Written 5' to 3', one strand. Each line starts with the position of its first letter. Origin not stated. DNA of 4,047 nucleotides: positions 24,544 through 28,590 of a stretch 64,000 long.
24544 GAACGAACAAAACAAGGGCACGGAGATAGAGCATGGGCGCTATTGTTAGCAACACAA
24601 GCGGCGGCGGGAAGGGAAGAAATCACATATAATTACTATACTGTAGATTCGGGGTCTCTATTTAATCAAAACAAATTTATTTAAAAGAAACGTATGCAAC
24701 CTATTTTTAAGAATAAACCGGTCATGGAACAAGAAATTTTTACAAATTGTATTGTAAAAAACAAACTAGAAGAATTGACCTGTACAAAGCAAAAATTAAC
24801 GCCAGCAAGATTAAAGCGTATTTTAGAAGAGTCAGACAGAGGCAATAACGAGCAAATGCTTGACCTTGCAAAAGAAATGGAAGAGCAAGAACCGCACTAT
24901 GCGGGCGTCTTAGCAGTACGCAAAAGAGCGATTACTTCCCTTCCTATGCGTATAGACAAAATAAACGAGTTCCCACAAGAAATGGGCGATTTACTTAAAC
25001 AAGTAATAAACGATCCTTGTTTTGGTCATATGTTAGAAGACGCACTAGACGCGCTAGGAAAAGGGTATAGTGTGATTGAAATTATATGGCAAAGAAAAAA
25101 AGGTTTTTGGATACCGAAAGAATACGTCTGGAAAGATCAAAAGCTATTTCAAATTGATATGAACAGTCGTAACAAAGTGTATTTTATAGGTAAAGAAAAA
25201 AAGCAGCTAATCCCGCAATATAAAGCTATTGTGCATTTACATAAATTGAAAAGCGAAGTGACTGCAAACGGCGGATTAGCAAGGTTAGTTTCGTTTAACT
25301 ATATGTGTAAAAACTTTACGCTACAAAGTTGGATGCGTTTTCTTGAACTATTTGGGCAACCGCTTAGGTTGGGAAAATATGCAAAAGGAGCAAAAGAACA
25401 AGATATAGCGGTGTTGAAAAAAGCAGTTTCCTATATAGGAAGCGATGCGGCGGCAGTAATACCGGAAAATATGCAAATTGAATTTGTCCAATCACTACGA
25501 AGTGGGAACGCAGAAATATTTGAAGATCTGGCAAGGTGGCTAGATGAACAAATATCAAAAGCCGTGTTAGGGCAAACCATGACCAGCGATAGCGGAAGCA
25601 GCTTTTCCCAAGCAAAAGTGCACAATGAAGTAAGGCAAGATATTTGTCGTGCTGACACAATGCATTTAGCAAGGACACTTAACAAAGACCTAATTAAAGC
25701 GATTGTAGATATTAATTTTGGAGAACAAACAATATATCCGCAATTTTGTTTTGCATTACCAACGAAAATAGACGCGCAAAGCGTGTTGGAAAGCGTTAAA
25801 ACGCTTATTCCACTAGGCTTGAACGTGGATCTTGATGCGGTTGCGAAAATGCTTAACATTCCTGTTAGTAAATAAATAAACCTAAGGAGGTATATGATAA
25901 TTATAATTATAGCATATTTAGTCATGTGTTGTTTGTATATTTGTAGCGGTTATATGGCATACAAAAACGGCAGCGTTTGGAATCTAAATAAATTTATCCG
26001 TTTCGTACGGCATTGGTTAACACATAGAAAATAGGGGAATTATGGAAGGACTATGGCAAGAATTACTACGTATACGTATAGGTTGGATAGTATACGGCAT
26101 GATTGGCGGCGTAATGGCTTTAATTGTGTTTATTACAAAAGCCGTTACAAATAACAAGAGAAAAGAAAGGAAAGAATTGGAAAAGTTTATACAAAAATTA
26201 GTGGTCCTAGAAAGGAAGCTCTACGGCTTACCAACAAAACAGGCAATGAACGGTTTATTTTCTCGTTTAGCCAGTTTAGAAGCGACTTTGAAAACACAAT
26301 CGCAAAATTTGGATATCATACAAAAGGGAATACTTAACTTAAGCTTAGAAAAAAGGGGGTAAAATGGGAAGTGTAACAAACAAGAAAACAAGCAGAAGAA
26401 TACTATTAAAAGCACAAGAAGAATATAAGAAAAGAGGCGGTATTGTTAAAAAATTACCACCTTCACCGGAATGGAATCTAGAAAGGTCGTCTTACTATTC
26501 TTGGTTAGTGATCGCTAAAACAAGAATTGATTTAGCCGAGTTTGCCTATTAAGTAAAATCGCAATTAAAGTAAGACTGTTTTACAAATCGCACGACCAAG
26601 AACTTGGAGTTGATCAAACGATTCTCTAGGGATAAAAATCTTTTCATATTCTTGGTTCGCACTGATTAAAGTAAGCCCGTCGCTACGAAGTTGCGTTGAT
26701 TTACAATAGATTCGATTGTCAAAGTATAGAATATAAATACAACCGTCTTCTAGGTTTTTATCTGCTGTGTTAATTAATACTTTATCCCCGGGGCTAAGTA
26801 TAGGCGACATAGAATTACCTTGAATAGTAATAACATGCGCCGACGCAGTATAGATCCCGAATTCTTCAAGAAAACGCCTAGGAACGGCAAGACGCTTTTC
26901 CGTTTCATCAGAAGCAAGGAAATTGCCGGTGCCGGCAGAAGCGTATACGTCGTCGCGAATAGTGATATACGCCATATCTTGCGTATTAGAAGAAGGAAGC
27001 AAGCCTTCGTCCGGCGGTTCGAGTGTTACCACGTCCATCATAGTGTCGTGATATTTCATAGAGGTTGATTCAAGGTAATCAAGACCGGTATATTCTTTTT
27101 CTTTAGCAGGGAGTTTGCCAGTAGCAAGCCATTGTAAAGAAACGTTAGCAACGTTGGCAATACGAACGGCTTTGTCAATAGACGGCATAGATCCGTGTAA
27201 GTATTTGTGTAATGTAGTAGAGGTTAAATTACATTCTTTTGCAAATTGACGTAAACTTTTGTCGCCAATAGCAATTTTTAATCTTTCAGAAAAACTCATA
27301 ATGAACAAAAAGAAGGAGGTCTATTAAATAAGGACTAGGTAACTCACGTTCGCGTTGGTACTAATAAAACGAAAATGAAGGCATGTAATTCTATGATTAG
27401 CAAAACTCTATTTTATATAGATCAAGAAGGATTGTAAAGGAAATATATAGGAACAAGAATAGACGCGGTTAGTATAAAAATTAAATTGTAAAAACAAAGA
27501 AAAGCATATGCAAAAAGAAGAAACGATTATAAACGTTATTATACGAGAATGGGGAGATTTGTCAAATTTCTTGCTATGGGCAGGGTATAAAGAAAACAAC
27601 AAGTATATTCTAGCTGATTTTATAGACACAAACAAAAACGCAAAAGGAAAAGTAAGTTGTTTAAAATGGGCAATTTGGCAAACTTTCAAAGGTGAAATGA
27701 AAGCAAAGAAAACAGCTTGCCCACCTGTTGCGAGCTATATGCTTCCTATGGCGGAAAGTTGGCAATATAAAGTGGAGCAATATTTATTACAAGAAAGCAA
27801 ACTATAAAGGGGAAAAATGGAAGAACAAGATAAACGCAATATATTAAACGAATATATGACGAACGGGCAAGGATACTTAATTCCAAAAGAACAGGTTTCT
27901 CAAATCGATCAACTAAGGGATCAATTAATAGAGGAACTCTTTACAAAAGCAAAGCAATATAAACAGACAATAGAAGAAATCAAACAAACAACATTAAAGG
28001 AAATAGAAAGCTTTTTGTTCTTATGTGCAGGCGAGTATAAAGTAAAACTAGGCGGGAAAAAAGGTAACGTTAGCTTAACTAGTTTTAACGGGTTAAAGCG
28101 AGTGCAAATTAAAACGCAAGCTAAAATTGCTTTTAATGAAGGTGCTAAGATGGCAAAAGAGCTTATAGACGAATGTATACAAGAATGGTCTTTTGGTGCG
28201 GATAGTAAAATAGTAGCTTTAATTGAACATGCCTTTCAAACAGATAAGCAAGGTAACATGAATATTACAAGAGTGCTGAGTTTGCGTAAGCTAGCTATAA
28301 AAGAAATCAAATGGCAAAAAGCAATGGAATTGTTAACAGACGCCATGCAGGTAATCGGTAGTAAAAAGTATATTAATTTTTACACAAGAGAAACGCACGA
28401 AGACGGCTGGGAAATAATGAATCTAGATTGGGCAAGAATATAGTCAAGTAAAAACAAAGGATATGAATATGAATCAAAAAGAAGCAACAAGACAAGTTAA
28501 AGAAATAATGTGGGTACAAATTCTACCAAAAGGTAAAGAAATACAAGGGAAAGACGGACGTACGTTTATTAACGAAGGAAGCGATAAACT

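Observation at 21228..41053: Mu-family structural gene set without any transposition, integration, replication or lysis genes: candidate GTA-like particle locus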

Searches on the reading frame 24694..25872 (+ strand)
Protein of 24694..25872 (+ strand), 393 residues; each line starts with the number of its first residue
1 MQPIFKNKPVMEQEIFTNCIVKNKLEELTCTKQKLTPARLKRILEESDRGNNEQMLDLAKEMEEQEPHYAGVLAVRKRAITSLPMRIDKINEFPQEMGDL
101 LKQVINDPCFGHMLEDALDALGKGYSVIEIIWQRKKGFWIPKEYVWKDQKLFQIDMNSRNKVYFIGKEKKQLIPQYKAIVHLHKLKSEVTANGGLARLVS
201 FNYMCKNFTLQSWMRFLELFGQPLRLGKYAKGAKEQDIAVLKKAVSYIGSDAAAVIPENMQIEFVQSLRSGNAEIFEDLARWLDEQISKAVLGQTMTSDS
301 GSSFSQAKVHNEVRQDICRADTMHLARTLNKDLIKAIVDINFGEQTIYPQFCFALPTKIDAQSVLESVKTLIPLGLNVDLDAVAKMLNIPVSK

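Call 5: search_protein_families(library=pfam, proteins=[window:24694-25872:+], max_evalue=0.01)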
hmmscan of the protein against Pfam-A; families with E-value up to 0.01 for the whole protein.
window:24694-25872:+ (393 aa): 1 family
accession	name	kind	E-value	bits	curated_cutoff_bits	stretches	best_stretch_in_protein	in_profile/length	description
PF06074.18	Portal_Mu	-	1.9e-95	320.4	23.9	1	56-389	1-336/336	Portal protein of Mu bacteriophage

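Call 85: find_homologous_proteins(query=window:24694-25872:+, max_evalue=1e-20)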
Query window:24694-25872:+ (393 aa): 2174 proteins with E <= 1e-20 among 7659 candidates; the best 120 are listed.
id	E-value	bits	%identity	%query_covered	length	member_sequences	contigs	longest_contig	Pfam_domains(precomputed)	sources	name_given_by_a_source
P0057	1.2e-260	881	100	100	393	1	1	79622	PF06074.19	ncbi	-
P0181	1.2e-105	372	49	90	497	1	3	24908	PF06074.19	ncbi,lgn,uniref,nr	ncbi:DUF935 domain-containing protein [Algicola sagamiensis]|uniref:DUF935 domain-containing protein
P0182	4.7e-105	370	49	91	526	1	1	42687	PF06074.19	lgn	-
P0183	6.6e-104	366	45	98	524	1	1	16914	PF06074.19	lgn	-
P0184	2.2e-102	361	47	91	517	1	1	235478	PF06074.19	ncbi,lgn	ncbi:MAG: DUF935 domain-containing protein [Desulfovibrionaceae bacterium]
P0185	2.7e-102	360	45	96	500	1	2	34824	PF06074.19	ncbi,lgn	-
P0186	1.4e-100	355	46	91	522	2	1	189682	PF06074.19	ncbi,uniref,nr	ncbi:DUF935 domain-containing protein [Marinobacter halodurans]|uniref:DUF935 domain-containing prot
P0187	1.4e-100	355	45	91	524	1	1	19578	PF06074.19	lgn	-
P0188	1.6e-100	355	47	91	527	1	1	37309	PF06074.19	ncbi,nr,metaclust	ncbi:hypothetical protein A2V82_16490 [candidate division KSB1 bacterium RBG_16_48_16]|nr:MAG: hypot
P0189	2.0e-100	354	47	89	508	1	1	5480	PF06074.19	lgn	-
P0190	2.6e-100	354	46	91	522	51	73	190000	PF06074.19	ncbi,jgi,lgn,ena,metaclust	jgi:phage gp29-like protein|metaclust:\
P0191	3.3e-100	354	44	96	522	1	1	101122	PF06074.19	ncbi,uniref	ncbi:DUF935 domain-containing protein [Marinobacter sp. OP 3.4]|uniref:DUF935 domain-containing prot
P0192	3.9e-100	353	46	91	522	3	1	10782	PF06074.19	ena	-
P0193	6.3e-100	353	46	92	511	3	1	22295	PF06074.19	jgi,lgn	jgi:phage gp29-like protein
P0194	1.4e-99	351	46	93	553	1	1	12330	PF06074.19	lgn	-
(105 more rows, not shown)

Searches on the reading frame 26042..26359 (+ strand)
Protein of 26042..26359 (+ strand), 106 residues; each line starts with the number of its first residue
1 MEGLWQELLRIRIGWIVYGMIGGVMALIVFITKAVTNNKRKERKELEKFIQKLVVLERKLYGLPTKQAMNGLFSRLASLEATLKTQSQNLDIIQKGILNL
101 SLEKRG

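Call 5: search_protein_families(library=pfam, proteins=[window:26042-26359:+], max_evalue=0.01)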
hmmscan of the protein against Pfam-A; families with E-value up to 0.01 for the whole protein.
window:26042-26359:+ (106 aa): 1 family
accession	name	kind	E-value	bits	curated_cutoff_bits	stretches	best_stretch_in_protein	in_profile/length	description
PF10805.13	DUF2730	-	2.2e-06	28.1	24.9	1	18-95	7-91/102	Protein of unknown function (DUF2730)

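Call 34: search_protein_families(library=phrogs, proteins=[window:26042-26359:+], max_evalue=0.01)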
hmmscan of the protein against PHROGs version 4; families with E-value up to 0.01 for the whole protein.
window:26042-26359:+ (106 aa): 3 families
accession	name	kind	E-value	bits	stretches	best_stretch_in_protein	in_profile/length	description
phrog_736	-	unknown function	2.1e-07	32.1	1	16-94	14-95/112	-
phrog_31239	-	unknown function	0.0027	18.4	1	34-92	88-149/181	-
phrog_15431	-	lysis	0.0069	17.5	1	17-90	14-86/159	holin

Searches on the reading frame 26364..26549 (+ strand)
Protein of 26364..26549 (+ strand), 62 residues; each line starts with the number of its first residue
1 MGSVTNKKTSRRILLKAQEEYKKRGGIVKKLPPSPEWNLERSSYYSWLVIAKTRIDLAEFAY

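Call 5: search_protein_families(library=pfam, proteins=[window:26364-26549:+], max_evalue=0.01)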
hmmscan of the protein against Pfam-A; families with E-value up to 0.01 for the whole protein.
window:26364-26549:+ (62 aa): 0 families

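Call 34: search_protein_families(library=phrogs, proteins=[window:26364-26549:+], max_evalue=0.01)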
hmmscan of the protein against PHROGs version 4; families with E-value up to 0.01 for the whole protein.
window:26364-26549:+ (62 aa): 0 families

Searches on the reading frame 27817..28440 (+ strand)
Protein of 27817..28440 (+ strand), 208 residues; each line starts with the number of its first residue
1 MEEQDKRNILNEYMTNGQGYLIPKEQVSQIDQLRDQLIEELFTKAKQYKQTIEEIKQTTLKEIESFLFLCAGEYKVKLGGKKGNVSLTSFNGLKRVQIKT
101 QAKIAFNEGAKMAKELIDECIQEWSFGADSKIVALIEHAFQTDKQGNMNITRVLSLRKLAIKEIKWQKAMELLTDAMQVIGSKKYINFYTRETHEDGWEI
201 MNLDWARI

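Call 5: search_protein_families(library=pfam, proteins=[window:27817-28440:+], max_evalue=0.01)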
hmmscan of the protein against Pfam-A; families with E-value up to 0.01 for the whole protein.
window:27817-28440:+ (208 aa): 1 family
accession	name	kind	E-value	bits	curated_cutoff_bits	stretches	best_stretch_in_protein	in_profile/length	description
PF11363.13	DUF3164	-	3e-68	229.7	23.7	1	13-206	1-193/194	Protein of unknown function (DUF3164)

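Call 28: find_related_loci(query=A2, collection=viral_contigs, flank=10000)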
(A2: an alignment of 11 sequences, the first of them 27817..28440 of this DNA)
Query A2 (208 aa) in viral_contigs; peptide patterns used: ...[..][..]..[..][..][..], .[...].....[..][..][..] (x = any residue, [..] = any of these).
600 stretches matched a pattern (row limit reached: there are more); 597 encode a relative of the query (tblastn E <= 1e-3); the best 80 are kept; 80 distinct loci.
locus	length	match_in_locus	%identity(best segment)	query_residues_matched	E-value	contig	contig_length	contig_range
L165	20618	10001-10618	46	1-206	3e-58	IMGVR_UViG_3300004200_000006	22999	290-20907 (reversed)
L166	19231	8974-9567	47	9-206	4e-58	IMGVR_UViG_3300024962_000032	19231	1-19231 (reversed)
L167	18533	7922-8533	44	5-208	3e-57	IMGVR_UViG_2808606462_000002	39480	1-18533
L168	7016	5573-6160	44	11-206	9e-57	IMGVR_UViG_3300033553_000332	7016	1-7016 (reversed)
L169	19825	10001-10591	47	9-206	3e-56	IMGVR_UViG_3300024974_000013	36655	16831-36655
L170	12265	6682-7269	44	11-206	7e-56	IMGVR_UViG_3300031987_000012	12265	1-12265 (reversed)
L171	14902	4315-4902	43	13-208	1e-55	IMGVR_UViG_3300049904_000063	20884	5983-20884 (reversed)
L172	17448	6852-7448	44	8-206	8e-56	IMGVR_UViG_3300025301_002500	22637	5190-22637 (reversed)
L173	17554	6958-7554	42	8-206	2e-55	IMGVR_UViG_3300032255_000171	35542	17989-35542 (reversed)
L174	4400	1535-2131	43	8-206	5e-55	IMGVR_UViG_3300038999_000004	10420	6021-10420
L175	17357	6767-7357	41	12-208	9e-55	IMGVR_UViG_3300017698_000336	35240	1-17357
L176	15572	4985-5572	44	11-206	8e-55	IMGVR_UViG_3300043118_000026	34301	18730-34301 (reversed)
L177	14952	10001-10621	43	2-208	1e-54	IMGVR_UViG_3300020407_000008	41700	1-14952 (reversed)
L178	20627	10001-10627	44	1-206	2e-54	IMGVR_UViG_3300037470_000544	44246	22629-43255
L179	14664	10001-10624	42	1-208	1e-54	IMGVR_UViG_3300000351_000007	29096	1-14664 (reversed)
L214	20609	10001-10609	41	4-206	5e-52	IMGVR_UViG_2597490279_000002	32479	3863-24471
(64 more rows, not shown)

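Call 31: search_protein_families(library=pfam, proteins=[L214:5139-6248:+, L214:6255-7934:+, L214:7950-8894:+, L214:94-1332:+], max_evalue=0.001)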
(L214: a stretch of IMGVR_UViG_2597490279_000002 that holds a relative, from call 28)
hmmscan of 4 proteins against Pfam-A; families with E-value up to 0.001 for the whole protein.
L214:5139-6248:+ (370 aa): 0 families

L214:6255-7934:+ (560 aa): 4 families
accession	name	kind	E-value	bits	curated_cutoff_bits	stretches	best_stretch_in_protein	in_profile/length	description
PF09299.17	Mu-transpos_C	-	9.7e-09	35.5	21.7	1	428-477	11-60/61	Mu transposase, C-terminal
PF00665.32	rve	-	1.8e-07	31.8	32.6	1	240-316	25-98/102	Integrase core domain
PF02914.21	DDE_2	-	0.0001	22.5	23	1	219-301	12-94/221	Bacteriophage Mu transposase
PF13683.12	rve_3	-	0.00018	21.6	26.5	0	314-340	6-32/67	Integrase core domain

L214:7950-8894:+ (315 aa): 5 families
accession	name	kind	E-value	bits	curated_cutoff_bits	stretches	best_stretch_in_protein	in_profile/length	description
PF13401.12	AAA_22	-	1.4e-17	64.7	27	1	101-217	3-129/130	AAA domain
PF13604.12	AAA_30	-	3.4e-06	27.4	27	1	93-213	8-126/191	AAA domain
PF01381.28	HTH_3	-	6.9e-06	26.5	23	1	26-63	5-42/55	Helix-turn-helix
PF13560.12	HTH_31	-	2e-05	25.3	27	1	26-64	10-49/64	Helix-turn-helix domain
PF05621.17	TniB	-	0.0002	21.3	22.4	0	108-215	40-166/189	Bacterial TniB protein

L214:94-1332:+ (413 aa): 0 families
